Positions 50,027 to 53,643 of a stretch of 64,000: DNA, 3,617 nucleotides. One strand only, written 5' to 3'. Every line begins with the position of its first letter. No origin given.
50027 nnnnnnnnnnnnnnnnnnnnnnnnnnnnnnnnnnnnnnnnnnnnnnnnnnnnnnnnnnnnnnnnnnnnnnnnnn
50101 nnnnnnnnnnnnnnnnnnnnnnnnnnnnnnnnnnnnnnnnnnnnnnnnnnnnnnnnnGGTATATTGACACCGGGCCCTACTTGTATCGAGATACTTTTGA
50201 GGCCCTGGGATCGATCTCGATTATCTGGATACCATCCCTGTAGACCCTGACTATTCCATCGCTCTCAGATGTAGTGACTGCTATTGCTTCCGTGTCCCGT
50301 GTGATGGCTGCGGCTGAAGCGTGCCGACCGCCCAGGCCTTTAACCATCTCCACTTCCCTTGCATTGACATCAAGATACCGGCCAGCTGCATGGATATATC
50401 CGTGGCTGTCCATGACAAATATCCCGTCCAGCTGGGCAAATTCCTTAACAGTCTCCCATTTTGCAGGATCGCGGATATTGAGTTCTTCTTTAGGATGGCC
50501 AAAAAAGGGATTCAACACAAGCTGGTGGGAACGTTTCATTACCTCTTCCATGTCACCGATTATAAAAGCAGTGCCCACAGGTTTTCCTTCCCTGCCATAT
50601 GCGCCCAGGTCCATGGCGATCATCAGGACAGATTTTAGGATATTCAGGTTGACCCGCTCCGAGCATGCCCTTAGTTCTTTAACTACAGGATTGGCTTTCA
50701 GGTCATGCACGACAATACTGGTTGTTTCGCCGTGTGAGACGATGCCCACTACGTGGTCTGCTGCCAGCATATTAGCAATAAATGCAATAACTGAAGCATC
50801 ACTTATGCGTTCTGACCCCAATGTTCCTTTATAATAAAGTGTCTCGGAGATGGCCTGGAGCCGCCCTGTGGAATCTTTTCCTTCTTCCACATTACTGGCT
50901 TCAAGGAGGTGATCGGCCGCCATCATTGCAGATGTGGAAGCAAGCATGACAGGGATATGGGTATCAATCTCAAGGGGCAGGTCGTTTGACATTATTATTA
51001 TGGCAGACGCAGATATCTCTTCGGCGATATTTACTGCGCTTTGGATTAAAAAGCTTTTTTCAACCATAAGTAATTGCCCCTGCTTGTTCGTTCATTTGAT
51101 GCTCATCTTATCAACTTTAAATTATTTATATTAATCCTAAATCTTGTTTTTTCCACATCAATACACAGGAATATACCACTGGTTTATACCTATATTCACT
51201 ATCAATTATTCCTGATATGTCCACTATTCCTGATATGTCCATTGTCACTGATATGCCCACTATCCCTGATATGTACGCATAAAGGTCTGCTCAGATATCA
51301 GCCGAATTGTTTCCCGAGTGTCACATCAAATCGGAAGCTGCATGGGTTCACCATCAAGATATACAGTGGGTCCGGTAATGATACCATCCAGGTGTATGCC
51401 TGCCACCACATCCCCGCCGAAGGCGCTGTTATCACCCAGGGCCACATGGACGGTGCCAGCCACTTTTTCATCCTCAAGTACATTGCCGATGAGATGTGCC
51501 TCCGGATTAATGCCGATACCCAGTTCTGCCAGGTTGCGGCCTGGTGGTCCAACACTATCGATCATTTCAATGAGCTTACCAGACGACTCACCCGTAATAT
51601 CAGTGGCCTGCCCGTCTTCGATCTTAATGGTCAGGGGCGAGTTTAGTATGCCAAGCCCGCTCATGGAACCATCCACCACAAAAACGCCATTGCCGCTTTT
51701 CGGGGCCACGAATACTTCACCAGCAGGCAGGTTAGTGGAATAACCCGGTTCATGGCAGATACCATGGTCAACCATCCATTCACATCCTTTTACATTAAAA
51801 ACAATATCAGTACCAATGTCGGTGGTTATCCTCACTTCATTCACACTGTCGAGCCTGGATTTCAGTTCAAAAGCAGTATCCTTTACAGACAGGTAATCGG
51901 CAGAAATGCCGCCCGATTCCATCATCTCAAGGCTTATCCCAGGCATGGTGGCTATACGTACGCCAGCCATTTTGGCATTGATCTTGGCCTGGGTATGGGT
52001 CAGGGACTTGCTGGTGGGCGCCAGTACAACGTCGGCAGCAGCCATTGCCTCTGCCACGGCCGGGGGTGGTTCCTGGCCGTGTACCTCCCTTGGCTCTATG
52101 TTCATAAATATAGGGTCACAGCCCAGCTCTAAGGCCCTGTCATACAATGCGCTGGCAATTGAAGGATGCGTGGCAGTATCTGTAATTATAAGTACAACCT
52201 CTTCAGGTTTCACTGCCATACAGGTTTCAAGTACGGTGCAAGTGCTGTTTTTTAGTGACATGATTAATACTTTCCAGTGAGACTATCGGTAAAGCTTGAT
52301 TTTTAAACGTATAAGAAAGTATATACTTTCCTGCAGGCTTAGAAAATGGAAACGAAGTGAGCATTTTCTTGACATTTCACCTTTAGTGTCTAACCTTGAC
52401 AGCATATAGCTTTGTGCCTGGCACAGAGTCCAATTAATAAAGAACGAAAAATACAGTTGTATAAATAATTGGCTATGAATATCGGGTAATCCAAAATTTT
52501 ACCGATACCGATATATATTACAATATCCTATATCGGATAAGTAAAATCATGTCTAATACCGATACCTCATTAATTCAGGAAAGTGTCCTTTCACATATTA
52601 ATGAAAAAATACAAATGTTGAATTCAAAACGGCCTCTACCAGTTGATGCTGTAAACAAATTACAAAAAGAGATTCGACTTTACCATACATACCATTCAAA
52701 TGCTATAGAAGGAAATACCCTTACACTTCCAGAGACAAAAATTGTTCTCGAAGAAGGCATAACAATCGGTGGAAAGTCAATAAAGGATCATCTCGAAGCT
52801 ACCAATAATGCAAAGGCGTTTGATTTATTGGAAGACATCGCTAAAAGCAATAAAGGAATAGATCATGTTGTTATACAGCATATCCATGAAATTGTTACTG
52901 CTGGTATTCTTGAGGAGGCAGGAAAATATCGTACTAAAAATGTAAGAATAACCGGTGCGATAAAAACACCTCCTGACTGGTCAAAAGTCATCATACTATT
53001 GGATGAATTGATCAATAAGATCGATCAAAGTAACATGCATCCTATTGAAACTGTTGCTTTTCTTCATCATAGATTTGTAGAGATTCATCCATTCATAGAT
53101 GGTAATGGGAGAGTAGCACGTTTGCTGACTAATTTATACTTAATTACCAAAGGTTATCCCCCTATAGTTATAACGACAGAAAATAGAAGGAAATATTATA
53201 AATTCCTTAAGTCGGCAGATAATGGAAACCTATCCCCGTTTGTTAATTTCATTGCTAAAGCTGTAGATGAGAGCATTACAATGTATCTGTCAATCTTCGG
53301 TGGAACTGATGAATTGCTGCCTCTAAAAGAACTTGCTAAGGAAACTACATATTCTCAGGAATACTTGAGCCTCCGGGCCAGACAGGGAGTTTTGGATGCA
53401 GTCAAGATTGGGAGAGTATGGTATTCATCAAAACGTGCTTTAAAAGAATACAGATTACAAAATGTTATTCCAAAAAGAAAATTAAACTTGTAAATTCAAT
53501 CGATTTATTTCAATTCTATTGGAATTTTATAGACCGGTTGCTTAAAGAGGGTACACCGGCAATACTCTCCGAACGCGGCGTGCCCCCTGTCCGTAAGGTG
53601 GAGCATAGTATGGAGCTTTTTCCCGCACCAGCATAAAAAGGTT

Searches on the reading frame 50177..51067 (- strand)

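Call 58: search_protein_families(library=pfam, proteins=[window:50177-51067:-], max_evalue=1e-8)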
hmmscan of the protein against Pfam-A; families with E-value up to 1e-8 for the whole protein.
window:50177-51067:- (296 aa): 2 families
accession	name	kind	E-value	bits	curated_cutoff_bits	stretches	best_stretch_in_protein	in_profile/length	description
PF02457.21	DAC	-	1.1e-18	67.4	27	1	157-279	5-117/119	DisA bacterial checkpoint controller nucleotide-binding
PF21754.2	DacZ_A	-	7.5e-16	59.1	28.3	1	7-124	2-109/109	Probable sensor domain DacZ_A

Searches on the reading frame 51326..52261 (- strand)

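Call 58: search_protein_families(library=pfam, proteins=[window:51326-52261:-], max_evalue=1e-8)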
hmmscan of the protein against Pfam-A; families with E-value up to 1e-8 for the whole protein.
window:51326-52261:- (311 aa): 1 family
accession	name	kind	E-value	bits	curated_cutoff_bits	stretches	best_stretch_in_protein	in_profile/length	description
PF02073.20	Peptidase_M29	-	5.5e-12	45.6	27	1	129-279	191-350/406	Thermophilic metalloprotease (M29)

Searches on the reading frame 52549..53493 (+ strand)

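Call 58: search_protein_families(library=pfam, proteins=[window:52549-53493:+], max_evalue=1e-8)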
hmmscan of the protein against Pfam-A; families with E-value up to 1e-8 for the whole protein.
window:52549-53493:+ (314 aa): 1 family
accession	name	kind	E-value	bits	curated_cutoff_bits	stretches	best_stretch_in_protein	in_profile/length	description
PF02661.23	Fic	-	8.3e-22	78.3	24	1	105-198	3-93/93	Fic/DOC family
